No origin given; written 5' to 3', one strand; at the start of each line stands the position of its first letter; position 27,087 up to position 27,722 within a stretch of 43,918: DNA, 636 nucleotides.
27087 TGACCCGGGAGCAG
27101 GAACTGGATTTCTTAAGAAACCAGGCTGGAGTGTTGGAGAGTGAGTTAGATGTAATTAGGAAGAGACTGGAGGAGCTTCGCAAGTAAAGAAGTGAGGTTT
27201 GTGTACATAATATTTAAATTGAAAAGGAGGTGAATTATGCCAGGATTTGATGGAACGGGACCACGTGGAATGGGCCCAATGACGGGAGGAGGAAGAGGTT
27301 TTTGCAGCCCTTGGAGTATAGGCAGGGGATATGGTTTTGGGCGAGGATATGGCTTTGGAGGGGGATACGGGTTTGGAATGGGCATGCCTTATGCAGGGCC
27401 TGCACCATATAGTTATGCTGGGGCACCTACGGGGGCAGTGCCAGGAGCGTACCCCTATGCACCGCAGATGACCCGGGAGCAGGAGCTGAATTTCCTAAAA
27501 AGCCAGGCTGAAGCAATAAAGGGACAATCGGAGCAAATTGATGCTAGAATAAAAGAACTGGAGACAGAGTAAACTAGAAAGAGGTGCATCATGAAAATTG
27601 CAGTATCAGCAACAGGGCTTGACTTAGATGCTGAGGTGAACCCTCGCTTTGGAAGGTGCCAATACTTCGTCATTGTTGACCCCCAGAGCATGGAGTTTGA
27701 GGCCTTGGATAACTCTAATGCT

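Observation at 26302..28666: Paralog array in which three modules (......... N-motif, G/R/Y/M/W-rich linker, coiled coil) are shuffled between neighbouring genes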

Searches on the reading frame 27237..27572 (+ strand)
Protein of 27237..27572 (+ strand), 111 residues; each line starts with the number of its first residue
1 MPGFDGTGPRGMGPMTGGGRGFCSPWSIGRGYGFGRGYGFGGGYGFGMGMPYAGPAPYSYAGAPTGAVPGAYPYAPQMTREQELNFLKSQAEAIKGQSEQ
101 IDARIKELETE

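Call 3: search_protein_families(library=pfam, max_evalue=0.1, proteins=[window:27237-27572:+])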
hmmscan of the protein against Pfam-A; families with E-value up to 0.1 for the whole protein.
window:27237-27572:+ (111 aa): 2 families
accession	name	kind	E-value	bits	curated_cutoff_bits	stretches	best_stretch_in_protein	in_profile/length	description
PF17253.7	DUF5320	-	8.3e-22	78.7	27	1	1-108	1-99/99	Family of unknown function (DUF5320)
PF17228.7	SGP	-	0.089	14.1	26.7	0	5-77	12-87/93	Sulphur globule protein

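Call 9: find_homologous_proteins(query=window:27237-27569:+)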
Query window:27237-27569:+ (111 aa): 2058 proteins with E <= 0.001 among 2513 candidates; the best 120 are listed.
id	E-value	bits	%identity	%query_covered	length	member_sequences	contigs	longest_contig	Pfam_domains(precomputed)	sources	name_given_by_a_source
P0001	3.2e-63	229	91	100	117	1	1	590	PF17253.8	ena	-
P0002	2.6e-62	226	95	100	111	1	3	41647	PF17253.8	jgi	-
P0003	1.3e-52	195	73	100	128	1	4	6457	PF17253.8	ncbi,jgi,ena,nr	ncbi:MAG TPA: DUF5320 domain-containing protein [Dehalococcoidia bacterium]|nr:DUF5320 domain-contai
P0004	1.6e-48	182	80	100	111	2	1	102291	PF17253.8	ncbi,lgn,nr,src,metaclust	ncbi:MAG: hypothetical protein A2Z77_01690 [Chloroflexi bacterium RBG_13_51_36]|nr:MAG: hypothetical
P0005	6.9e-48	180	80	100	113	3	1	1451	PF17253.8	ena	-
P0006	3.6e-47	177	75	100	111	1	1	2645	PF17253.8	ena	-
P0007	5.0e-47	177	73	100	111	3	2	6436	PF17253.8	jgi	jgi:hypothetical protein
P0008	9.9e-47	176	74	100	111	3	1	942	PF17253.8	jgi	-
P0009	1.5e-46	175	75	100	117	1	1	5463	PF17253.8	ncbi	-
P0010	3.4e-46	174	77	100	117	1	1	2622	PF17253.8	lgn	-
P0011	7.3e-46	173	76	100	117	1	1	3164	PF17253.8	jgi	jgi:hypothetical protein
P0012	4.6e-45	170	72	100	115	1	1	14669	PF17253.8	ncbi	-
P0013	1.2e-44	169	74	100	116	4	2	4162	PF17253.8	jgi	jgi:hypothetical protein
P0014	2.6e-44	168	74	100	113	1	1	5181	PF17253.8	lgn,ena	-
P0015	4.0e-44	167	74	100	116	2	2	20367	PF17253.8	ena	-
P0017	5.7e-44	167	72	100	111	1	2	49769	PF17253.8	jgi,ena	-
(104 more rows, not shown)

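Call 10: find_encoding_contigs(protein=P0002, flank=6000, max_places=3)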
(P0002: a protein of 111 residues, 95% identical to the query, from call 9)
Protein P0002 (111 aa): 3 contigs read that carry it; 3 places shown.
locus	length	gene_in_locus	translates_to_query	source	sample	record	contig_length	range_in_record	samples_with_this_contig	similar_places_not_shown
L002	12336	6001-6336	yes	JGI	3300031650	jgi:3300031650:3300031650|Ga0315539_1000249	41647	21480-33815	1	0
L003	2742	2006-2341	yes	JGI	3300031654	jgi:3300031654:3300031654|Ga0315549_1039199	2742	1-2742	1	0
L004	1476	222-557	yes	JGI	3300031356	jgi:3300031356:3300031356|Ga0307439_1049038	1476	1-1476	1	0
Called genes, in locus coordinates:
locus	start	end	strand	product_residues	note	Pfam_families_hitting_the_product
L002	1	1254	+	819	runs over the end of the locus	PF02861:Clp_N, PF23569:NBD_SMAX1 (weak), PF00004:AAA, PF17871:AAA_lid_9, PF00004:AAA (weak), PF07724:AAA_2, PF07728:AAA_5, PF10431:ClpB_D2-small, +6 more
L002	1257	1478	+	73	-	PF25973:BSH_CzcB (faint), PF00364:Biotin_lipoyl, PF25917:BSH_RND (faint)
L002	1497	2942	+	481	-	PF18073:Zn_ribbon_LapB, PF13481:AAA_25, PF03796:DnaB_C (weak), PF06745:ATPase (weak), PF13541:ChlI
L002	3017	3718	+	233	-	PF01128:IspD, PF12804:NTP_transf_3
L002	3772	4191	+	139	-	PF02542:YgbB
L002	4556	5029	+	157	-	PF02001:DUF134, PF08281:Sigma70_r4_2 (weak)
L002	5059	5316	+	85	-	PF17253:DUF5320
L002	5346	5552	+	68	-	PF17253:DUF5320 (weak)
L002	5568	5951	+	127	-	-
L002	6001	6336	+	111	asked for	PF17253:DUF5320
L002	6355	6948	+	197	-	-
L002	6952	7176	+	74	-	PF09723:Zn_ribbon_8, PF13717:Zn_ribbon_4 (faint)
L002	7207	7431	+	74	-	PF17253:DUF5320 (weak)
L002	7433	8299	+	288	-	PF01656:CbiA, PF10609:ParA, PF00037:Fer4 (weak), PF12837:Fer4_6 (weak), PF13237:Fer4_10, PF14697:Fer4_21, PF12838:Fer4_7 (weak), PF00037:Fer4 (weak), +5 more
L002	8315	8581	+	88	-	-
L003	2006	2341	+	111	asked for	PF17253:DUF5320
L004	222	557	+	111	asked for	PF17253:DUF5320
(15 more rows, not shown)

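Call 11: find_encoding_contigs(protein=P0004, flank=6000, max_places=3)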
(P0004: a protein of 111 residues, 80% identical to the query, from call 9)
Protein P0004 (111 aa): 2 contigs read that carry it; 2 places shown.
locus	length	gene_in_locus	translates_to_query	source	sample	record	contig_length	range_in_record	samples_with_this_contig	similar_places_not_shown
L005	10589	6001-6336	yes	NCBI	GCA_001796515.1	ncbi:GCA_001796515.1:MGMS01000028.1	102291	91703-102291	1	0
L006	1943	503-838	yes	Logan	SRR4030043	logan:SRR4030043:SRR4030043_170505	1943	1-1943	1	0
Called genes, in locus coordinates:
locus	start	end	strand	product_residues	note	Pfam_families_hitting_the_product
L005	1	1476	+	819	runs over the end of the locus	PF02861:Clp_N, PF23569:NBD_SMAX1 (weak), PF00004:AAA, PF17871:AAA_lid_9, PF00004:AAA (weak), PF07724:AAA_2, PF07728:AAA_5, PF10431:ClpB_D2-small, +5 more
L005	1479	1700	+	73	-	PF25973:BSH_CzcB (faint), PF00364:Biotin_lipoyl, PF25917:BSH_RND (weak)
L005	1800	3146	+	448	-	PF13481:AAA_25, PF03796:DnaB_C (weak), PF06745:ATPase (weak), PF13541:ChlI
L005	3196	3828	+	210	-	PF01128:IspD, PF12804:NTP_transf_3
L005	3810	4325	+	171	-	PF02542:YgbB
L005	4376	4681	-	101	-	PF27306:AF_2379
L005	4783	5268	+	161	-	PF02001:DUF134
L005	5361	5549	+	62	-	-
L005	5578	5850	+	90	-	-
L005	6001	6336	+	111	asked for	PF17253:DUF5320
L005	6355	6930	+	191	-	PF02579:Nitro_FeMo-Co, PF17253:DUF5320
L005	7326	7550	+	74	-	PF17253:DUF5320 (weak)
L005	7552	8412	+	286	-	PF01656:CbiA, PF10609:ParA, PF13614:AAA_31 (faint), PF12838:Fer4_7 (faint), PF13187:Fer4_9 (faint), PF25160:LdpA_Fe-S-bd (faint), PF13237:Fer4_10 (weak), PF14697:Fer4_21 (weak), +3 more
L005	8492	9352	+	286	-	PF01656:CbiA, PF13484:Fer4_16 (faint), PF12838:Fer4_7 (faint), PF13237:Fer4_10 (faint), PF00037:Fer4 (weak), PF14697:Fer4_21 (weak), PF00037:Fer4 (weak), PF10609:ParA (weak), +3 more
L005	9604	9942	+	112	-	PF02579:Nitro_FeMo-Co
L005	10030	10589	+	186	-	PF01121:CoaE, PF13238:AAA_18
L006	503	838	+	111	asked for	PF17253:DUF5320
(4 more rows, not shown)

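Call 12: find_encoding_contigs(protein=P0017, flank=6000, max_places=3)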
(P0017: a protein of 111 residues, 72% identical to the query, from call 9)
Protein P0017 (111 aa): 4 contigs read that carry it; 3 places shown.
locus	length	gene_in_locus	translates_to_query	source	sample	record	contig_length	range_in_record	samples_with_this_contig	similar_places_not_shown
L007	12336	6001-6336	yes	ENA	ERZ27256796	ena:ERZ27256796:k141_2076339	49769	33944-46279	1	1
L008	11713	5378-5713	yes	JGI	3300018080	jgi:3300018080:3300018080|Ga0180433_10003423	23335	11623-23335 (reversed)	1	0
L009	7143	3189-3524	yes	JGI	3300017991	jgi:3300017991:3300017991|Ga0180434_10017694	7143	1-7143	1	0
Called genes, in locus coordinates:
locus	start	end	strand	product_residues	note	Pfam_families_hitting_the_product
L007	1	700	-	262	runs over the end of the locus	PF00977:His_biosynth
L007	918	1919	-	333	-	PF00579:tRNA-synt_1b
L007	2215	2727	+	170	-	PF01135:PCMT, PF01209:Ubie_methyltran, PF02353:CMAS, PF13489:Methyltransf_23, PF13847:Methyltransf_31, PF08241:Methyltransf_11, PF08242:Methyltransf_12, PF13649:Methyltransf_25, +1 more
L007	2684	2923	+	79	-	-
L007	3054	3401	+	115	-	PF02311:AraC_binding, PF07883:Cupin_2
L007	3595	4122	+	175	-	PF01661:Macro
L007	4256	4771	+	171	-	PF06966:DUF1295 (weak), PF04191:PEMT, PF04140:ICMT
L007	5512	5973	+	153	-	PF02001:DUF134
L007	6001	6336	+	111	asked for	PF17253:DUF5320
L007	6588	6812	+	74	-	PF09723:Zn_ribbon_8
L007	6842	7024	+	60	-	-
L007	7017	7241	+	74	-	PF17253:DUF5320 (weak)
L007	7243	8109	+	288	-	PF01656:CbiA, PF10609:ParA, PF13614:AAA_31 (faint), PF12838:Fer4_7 (faint), PF25160:LdpA_Fe-S-bd (faint), PF00037:Fer4 (faint), PF14697:Fer4_21 (weak), PF10609:ParA (weak), +2 more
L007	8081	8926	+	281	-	PF01656:CbiA, PF03193:RsgA_GTPase (faint), PF10609:ParA (faint), PF12838:Fer4_7 (faint), PF13484:Fer4_16 (faint), PF13187:Fer4_9 (faint), PF14697:Fer4_21, PF00037:Fer4 (weak), +2 more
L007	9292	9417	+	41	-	PF02579:Nitro_FeMo-Co (weak)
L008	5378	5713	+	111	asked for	PF17253:DUF5320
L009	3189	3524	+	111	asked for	PF17253:DUF5320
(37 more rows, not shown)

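Call 21: find_related_loci(query=A1, collection=genome_contigs, flank=8000)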
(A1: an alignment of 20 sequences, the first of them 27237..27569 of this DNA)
Query A1 (111 aa) in genome_contigs; peptide patterns used: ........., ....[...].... (x = any residue, [..] = any of these).
490 stretches matched a pattern; 410 encode a relative of the query (tblastn E <= 1e-3); the best 80 are kept; 80 distinct loci.
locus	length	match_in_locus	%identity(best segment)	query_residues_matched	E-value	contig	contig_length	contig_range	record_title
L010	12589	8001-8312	80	1-104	2e-48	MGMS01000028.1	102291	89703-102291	MAG: Chloroflexi bacterium RBG_13_51_36 RBG_13_scaffold_253, whole genome shotgun sequence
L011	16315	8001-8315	85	1-111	2e-46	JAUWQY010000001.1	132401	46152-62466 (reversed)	MAG: Dehalococcoidia bacterium isolate CSMAG_2514 CSMAG_2514_k141_592517_length_132401_cov_926.1459, whole genome shotgu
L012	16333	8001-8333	90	1-111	4e-46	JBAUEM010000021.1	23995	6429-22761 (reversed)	MAG: Dehalococcoidia bacterium isolate MFD13097_ilm_asm_bin13 k127_241336, whole genome shotgun sequence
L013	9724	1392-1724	86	1-111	6e-46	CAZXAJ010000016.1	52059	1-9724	MAG TPA_asm: uncultured Dehalococcoidales bacterium isolate binchicken_co334_347 genome assembly, contig: NODE_923_lengt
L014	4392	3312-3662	83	1-111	3e-45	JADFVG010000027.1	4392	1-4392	MAG: Chloroflexota bacterium isolate C2.bin.45 k83_320434, whole genome shotgun sequence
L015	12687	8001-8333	77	1-111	7e-44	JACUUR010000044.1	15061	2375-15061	MAG: Dehalococcoidia bacterium isolate Kmv36 NODE_1976_length_15061_cov_13.433693, whole genome shotgun sequence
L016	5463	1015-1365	75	1-111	3e-41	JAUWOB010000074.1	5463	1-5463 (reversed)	MAG: Dehalococcoidia bacterium isolate CSMAG_2439 CSMAG_2439_k141_878929_length_5463_cov_6.0000, whole genome shotgun se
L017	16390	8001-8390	62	1-103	6e-41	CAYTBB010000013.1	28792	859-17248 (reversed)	MAG TPA_asm: uncultured Dehalococcoidales bacterium isolate SRP068000_co3_435 genome assembly, contig: NODE_1111_length_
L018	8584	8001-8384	66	1-111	1e-40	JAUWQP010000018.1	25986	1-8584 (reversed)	MAG: Chloroflexota bacterium isolate CSMAG_2505 CSMAG_2505_k141_842720_length_25986_cov_11.8158, whole genome shotgun se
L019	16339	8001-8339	76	1-107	2e-39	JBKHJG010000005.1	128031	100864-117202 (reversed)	MAG: Dehalococcoidia bacterium isolate D4M11_26 NODE_24_length_128031_cov_141.178963, whole genome shotgun sequence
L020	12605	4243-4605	69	1-111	2e-37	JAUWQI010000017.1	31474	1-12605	MAG: Dehalococcoidia bacterium isolate CSMAG_2498 CSMAG_2498_k141_7921_length_31474_cov_19.9867, whole genome shotgun se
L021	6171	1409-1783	71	1-111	3e-36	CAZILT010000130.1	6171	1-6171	MAG TPA_asm: uncultured Dehalococcoidales bacterium isolate SRP067234_co1_69 genome assembly, contig: k99_86060, whole g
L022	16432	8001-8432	57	1-111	7e-35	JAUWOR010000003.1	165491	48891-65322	MAG: Dehalococcoidia bacterium isolate CSMAG_2455 CSMAG_2455_k141_359751_length_165491_cov_21.8766, whole genome shotgun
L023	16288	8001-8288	61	1-111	1e-33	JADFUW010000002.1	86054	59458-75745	MAG: Chloroflexota bacterium isolate C2.bin.4 k83_18047, whole genome shotgun sequence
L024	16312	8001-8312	63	1-111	7e-33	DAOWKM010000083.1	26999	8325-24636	MAG TPA_asm: Dehalococcoidia bacterium isolate CSMAG_2095 CSMAG_2095_k141_2219732_length_26999_cov_62.5961, whole genome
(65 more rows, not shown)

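Call 34: search_protein_families(library=ncbifam, max_evalue=0.01, proteins=[window:27237-27572:+])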
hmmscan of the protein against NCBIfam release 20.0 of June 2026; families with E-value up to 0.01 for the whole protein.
window:27237-27572:+ (111 aa): 1 family
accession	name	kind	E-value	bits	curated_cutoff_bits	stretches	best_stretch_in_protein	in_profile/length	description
NF041454.1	FspA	equivalog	0.0068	16.9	120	1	80-110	105-135/138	flagellum-secreted nonflagellar protein FspA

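Call 62: predict_structure(alignment_id=A2)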
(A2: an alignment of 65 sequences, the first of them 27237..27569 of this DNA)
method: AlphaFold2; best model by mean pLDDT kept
length: 111 residues; sequences in the alignment: 65
mean_pLDDT: 56.4   pTM: 0.26
mean pLDDT of the five models: 56.4, 56.0, 55.6, 55.7, 52.2
residues with pLDDT >= 90: 2; 70-90: 32; 50-70: 10; < 50: 67
segments of 3 or more residues with pLDDT < 50: 1-4, 10-15, 17-69
pLDDT, mean of each block of 10 residues (from residue 1): 47 45 46 39 39 40 41 63 85 88 85 56
secondary structure, 60 per line:
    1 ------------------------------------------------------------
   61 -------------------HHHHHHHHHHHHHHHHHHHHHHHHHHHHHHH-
elements in order: H80-110

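Call 71: search_protein_representatives(alignment_id=A2)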
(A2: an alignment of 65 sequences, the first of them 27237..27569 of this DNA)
Query: 65 sequences, 118 profile positions. Proteins with E-value up to 0.001 (for the whole library): 3483; up to 1e-10: 655; up to 1e-30: 4. The best 150 are listed.
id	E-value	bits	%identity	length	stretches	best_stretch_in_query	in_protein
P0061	4.9e-44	166.1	-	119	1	1-117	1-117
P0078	7.2e-38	146.2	-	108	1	1-116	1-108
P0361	5.2e-34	133.8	-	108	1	1-116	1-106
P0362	1.7e-32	128.9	-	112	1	1-117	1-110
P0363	2.6e-29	118.6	-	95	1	1-117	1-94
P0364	5.2e-29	117.7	-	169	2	1-116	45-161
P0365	5.8e-29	117.5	-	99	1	1-117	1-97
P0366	1.9e-27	112.6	-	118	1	1-116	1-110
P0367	1.9e-27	112.6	-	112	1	1-115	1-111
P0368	2.7e-27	112.1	-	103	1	1-116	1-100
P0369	9.2e-27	110.4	-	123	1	1-117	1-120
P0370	2.0e-26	109.3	-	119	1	1-116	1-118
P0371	3.1e-26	108.7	-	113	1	1-117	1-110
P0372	6.0e-26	107.8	-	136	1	1-117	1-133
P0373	1.0e-25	107.0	-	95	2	64-117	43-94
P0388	2.8e-22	95.9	-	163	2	1-116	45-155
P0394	1.4e-21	93.7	-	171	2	1-117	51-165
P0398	2.6e-21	92.8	-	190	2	1-117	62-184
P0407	3.8e-20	89.1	-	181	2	1-116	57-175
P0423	8.2e-19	84.8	-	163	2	1-117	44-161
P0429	1.7e-18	83.7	-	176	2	1-116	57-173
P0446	8.0e-18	81.6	-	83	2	1-30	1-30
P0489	1.6e-16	77.4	-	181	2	1-116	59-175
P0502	4.3e-16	76.0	-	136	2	17-117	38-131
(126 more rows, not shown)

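Call 75: find_encoding_contigs(protein=P0423, flank=6000, max_places=2)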
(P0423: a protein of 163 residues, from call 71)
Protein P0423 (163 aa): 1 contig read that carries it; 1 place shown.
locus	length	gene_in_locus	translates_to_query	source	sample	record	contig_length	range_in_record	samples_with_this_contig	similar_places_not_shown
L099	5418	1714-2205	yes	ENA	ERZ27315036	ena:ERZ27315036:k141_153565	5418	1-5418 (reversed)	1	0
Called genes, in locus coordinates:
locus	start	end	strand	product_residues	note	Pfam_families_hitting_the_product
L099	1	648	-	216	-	?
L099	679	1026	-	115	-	PF02001:DUF134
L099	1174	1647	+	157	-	PF01475:FUR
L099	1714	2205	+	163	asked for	PF17253:DUF5320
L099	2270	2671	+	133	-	PF02579:Nitro_FeMo-Co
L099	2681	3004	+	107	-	PF02579:Nitro_FeMo-Co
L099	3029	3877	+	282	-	PF01656:CbiA, PF10609:ParA (weak), PF13614:AAA_31, PF12838:Fer4_7 (faint), PF00037:Fer4 (faint), PF12837:Fer4_6 (faint), PF13187:Fer4_9 (weak), PF14697:Fer4_21 (weak)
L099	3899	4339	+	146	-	PF01592:NifU_N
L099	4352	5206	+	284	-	PF01656:CbiA, PF13614:AAA_31 (faint), PF12838:Fer4_7 (faint), PF00037:Fer4 (faint), PF12837:Fer4_6 (faint), PF13237:Fer4_10 (faint), PF14697:Fer4_21, PF10609:ParA (weak), +1 more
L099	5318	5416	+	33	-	?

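Call 76: find_encoding_contigs(protein=P0398, flank=6000, max_places=2)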
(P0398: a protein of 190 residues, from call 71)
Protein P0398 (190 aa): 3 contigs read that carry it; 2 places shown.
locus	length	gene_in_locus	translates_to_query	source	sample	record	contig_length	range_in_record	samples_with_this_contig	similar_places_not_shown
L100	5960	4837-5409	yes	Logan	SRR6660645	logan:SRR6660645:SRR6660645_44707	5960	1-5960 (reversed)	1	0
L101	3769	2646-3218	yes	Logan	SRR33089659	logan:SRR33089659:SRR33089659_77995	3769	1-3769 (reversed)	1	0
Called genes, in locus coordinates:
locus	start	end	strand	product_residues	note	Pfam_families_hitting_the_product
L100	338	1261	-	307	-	PF04055:Radical_SAM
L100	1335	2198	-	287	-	PF01937:ARMT1-like_dom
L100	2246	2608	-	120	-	PF02579:Nitro_FeMo-Co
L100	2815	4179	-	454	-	PF00989:PAS, PF08448:PAS_4, PF13426:PAS_9, PF00158:Sigma54_activat, PF14532:Sigma54_activ_2, PF07728:AAA_5, PF25601:AAA_lid_14, PF02954:HTH_8, +1 more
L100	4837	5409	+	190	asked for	PF17253:DUF5320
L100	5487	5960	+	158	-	?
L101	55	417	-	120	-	PF02579:Nitro_FeMo-Co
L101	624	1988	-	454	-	PF00989:PAS, PF08448:PAS_4, PF13426:PAS_9, PF00158:Sigma54_activat, PF14532:Sigma54_activ_2, PF07728:AAA_5, PF25601:AAA_lid_14, PF02954:HTH_8, +1 more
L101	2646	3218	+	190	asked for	PF17253:DUF5320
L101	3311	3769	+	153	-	?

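Call 77: search_protein_families(library=pfam, max_evalue=0.001, proteins=[L100:5487-5960:+, L100:4837-5409:+, L099:1714-2205:+, L099:2270-2671:+, L099:2681-3004:+, L100:2246-2608:-])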
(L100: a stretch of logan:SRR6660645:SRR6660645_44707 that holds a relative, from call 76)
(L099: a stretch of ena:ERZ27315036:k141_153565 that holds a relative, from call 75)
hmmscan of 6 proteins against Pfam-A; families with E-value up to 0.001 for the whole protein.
L100:5487-5960:+ (158 aa): 1 family
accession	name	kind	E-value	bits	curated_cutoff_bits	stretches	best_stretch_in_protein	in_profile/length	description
PF02579.22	Nitro_FeMo-Co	-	2.2e-23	82.8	26.3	1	18-107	2-93/94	Dinitrogenase iron-molybdenum cofactor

L100:4837-5409:+ (190 aa): 1 family
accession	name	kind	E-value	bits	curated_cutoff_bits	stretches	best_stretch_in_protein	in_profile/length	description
PF17253.7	DUF5320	-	8.7e-31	107.5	27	2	62-181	1-99/99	Family of unknown function (DUF5320)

L099:1714-2205:+ (163 aa): 1 family
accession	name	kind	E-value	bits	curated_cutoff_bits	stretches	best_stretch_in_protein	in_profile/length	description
PF17253.7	DUF5320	-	5.5e-30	104.9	27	2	44-158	1-99/99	Family of unknown function (DUF5320)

L099:2270-2671:+ (133 aa): 1 family
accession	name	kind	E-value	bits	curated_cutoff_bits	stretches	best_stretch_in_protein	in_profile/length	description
PF02579.22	Nitro_FeMo-Co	-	4e-20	72.4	26.3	1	10-96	3-93/94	Dinitrogenase iron-molybdenum cofactor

L099:2681-3004:+ (107 aa): 1 family
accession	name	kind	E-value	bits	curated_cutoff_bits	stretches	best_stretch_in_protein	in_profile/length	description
PF02579.22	Nitro_FeMo-Co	-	1.6e-23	83.3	26.3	1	13-102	2-93/94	Dinitrogenase iron-molybdenum cofactor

L100:2246-2608:- (120 aa): 1 family
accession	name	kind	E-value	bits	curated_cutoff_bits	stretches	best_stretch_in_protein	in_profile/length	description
PF02579.22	Nitro_FeMo-Co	-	9.5e-20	71.1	26.3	1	13-103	2-93/94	Dinitrogenase iron-molybdenum cofactor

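Call 80: list_cluster_members(proteins=[P0398, P0423, P0364, P0407, P0429, P0489, P0388, P0394, P0446, P0502])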
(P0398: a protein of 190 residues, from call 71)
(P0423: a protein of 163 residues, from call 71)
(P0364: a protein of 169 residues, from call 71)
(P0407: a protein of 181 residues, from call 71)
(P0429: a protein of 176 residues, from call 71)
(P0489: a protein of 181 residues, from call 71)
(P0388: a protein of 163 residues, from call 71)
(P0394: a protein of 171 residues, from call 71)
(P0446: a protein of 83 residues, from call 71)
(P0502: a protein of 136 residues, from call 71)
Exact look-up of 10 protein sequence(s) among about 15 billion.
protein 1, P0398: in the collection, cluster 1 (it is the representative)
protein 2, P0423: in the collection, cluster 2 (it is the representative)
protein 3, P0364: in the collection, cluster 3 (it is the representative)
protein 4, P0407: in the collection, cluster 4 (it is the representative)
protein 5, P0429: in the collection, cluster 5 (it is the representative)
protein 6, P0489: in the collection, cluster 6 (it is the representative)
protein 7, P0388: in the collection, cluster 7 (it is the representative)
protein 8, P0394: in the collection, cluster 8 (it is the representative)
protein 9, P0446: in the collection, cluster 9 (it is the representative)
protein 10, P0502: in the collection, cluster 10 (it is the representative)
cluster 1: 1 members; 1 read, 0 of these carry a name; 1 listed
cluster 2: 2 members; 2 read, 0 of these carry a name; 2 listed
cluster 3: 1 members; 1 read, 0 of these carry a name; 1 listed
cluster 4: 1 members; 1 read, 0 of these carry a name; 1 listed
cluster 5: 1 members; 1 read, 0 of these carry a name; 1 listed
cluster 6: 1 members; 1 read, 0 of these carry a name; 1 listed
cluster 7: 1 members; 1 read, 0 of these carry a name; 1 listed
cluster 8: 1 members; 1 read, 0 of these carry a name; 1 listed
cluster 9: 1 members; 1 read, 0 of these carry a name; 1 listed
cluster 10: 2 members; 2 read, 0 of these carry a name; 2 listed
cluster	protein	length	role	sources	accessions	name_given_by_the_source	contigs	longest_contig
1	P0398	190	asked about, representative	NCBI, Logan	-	-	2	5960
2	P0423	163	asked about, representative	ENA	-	-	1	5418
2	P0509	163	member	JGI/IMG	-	-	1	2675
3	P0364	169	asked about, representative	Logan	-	-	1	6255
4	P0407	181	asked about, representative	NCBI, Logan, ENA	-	-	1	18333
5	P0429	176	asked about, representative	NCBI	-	-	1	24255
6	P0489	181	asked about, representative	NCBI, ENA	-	-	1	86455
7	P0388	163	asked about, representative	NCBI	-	-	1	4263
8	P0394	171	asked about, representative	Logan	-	-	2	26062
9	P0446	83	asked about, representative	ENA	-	-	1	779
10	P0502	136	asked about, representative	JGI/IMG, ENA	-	-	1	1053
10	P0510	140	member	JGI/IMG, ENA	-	-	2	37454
